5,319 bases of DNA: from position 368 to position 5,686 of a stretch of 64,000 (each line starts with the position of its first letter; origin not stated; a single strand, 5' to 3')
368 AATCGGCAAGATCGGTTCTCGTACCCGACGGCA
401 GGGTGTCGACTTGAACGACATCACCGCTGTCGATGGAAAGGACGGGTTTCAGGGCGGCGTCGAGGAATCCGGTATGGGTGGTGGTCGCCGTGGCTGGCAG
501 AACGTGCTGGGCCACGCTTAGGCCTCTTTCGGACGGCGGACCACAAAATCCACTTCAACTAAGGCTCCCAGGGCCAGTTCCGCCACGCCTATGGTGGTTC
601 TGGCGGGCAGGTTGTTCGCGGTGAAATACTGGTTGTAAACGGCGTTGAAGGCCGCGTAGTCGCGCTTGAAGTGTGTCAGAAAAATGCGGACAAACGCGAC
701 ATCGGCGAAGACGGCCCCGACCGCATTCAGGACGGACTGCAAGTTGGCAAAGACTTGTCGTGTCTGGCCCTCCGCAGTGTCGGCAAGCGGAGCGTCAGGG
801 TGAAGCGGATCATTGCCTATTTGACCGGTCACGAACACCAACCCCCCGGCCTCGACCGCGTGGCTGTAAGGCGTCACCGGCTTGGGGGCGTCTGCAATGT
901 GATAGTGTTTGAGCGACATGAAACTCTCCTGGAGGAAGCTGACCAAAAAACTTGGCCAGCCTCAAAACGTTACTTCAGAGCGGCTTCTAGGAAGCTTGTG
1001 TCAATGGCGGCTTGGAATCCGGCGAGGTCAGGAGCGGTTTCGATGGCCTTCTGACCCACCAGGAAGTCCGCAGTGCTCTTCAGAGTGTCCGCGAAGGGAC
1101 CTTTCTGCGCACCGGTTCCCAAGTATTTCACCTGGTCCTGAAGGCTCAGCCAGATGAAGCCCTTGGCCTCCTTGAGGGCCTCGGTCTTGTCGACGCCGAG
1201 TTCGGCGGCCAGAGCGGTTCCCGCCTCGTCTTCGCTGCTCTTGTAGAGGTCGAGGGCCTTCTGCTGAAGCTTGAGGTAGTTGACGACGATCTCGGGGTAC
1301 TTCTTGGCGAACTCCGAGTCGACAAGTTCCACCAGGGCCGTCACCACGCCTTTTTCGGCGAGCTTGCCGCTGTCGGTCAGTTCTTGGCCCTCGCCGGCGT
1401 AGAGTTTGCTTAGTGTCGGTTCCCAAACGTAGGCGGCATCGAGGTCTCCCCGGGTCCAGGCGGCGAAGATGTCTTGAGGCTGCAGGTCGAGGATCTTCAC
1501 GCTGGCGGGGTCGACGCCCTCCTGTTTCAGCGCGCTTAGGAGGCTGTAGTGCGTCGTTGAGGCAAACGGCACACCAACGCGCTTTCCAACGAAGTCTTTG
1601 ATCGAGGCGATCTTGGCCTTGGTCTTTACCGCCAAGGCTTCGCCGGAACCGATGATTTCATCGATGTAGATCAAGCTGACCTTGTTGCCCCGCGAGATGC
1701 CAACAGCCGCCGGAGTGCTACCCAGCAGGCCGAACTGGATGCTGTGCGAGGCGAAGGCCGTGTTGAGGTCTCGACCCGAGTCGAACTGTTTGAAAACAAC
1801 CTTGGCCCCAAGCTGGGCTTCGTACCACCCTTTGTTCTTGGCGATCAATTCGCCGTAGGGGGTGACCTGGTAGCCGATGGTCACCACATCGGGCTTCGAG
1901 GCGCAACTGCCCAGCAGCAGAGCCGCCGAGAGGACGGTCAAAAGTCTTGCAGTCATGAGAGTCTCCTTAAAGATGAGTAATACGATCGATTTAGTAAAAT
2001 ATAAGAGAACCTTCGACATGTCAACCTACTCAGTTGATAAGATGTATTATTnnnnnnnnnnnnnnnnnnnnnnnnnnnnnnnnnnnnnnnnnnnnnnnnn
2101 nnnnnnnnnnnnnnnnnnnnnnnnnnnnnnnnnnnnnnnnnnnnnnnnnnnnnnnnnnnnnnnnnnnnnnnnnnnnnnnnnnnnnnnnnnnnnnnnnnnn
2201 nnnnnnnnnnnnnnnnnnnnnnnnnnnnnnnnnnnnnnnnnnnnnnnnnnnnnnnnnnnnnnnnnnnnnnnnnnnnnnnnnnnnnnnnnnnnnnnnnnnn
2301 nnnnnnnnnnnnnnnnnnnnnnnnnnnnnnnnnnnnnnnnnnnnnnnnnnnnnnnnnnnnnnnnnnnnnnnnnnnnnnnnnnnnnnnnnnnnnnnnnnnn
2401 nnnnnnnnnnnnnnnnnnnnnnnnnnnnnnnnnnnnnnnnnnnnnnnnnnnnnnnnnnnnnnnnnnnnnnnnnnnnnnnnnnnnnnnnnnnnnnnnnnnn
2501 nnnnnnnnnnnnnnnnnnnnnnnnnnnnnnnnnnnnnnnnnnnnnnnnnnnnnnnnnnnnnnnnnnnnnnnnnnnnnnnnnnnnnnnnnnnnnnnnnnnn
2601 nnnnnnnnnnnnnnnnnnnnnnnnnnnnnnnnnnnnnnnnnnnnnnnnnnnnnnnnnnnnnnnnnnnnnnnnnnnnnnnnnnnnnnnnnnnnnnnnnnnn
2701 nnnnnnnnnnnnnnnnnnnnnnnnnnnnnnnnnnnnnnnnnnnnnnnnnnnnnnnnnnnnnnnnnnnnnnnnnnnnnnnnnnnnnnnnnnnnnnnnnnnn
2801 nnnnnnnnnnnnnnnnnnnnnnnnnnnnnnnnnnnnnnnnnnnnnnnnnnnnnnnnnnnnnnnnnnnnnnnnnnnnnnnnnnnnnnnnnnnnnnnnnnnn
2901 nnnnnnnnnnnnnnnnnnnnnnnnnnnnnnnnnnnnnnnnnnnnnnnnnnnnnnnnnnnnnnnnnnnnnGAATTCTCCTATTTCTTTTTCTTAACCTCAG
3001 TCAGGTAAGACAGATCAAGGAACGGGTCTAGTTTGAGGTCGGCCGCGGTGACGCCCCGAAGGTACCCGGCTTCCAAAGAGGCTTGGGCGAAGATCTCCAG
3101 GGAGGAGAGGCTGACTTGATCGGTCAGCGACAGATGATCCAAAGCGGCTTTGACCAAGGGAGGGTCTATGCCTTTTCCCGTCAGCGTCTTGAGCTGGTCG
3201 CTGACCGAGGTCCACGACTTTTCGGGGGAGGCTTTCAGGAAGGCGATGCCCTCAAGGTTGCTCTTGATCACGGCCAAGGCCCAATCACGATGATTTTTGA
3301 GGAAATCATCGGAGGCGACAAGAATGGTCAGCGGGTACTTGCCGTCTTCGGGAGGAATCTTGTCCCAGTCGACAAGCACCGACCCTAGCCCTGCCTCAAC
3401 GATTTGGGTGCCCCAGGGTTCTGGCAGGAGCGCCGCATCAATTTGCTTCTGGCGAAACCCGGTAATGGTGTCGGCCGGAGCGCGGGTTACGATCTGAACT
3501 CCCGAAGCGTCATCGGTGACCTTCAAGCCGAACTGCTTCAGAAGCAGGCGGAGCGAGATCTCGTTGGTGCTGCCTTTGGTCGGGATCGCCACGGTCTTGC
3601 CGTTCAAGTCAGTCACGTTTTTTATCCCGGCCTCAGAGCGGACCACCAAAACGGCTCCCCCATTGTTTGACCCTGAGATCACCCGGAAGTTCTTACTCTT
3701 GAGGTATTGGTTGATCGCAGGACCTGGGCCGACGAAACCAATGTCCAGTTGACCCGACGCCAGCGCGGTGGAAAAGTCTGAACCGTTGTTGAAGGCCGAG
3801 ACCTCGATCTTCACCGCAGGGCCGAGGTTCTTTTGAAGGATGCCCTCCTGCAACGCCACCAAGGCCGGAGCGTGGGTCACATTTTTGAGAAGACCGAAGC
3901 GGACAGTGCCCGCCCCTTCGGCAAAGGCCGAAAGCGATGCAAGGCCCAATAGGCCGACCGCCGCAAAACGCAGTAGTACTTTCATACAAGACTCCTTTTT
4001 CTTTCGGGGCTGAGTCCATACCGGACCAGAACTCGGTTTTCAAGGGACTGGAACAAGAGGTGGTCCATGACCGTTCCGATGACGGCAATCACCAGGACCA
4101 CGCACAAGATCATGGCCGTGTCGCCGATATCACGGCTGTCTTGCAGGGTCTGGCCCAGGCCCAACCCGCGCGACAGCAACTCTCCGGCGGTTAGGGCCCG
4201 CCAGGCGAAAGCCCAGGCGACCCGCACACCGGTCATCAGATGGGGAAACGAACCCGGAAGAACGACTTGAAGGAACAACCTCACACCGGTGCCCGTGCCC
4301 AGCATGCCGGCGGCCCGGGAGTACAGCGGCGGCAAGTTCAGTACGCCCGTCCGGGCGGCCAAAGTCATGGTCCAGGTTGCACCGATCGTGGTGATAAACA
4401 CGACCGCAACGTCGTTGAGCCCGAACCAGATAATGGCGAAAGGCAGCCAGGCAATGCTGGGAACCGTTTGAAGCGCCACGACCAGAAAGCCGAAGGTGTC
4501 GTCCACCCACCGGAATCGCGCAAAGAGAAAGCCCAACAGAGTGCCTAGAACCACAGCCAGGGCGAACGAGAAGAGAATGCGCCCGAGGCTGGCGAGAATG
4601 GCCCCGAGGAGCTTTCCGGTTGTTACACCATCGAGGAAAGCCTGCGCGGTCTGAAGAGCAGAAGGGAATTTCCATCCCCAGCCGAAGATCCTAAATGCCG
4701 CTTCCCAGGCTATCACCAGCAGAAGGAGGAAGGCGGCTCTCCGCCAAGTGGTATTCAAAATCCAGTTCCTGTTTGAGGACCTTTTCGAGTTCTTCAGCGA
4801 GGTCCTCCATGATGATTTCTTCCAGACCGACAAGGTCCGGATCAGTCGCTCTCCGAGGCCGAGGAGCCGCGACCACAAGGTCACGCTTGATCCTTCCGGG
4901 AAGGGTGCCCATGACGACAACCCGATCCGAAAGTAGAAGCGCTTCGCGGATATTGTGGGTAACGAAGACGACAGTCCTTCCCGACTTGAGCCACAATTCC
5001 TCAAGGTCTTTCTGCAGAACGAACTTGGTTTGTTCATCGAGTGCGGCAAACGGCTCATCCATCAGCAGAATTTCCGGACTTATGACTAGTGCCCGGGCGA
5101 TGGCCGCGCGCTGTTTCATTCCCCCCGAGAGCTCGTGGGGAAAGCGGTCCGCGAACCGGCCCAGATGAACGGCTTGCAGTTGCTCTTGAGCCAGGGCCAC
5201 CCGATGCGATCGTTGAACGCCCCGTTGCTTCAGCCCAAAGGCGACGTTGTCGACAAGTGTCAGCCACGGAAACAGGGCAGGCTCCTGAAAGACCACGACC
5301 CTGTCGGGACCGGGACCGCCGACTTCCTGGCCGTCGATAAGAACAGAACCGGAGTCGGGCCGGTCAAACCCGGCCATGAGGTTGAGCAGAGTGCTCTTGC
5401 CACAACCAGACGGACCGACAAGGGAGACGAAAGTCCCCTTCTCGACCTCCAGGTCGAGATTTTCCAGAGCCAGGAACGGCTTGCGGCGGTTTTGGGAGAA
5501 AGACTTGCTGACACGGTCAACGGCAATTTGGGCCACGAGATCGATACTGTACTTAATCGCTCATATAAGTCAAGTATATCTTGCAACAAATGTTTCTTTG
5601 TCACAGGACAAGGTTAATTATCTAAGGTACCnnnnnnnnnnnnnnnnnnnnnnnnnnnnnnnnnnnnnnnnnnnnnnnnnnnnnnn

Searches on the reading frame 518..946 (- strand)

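Call 54: search_protein_families(library=pfam, proteins=[window:518-946:-], max_evalue=0.00001)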
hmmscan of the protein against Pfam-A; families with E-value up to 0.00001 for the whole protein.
window:518-946:- (142 aa): 1 family
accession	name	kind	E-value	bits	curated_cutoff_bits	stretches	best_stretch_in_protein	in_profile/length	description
PF01042.26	Ribonuc_L-PSP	-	5.4e-32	110.8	27.3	1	19-136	3-119/121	Endoribonuclease L-PSP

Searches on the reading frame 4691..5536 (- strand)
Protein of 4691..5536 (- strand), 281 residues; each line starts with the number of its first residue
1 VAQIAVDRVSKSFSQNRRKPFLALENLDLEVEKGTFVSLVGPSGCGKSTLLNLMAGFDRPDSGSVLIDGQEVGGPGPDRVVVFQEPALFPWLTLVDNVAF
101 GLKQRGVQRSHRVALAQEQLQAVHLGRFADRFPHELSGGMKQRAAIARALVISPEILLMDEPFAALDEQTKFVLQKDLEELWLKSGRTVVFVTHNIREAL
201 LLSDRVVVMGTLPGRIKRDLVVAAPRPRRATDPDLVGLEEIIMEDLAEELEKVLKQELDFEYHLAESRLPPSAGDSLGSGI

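Call 54: search_protein_families(library=pfam, proteins=[window:4691-5536:-], max_evalue=0.00001)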
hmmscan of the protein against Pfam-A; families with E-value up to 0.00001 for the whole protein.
window:4691-5536:- (281 aa): 1 family
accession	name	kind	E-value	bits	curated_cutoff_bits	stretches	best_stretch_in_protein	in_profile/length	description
PF00005.33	ABC_tran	-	2e-33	116.3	25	1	24-164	1-137/137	ABC transporter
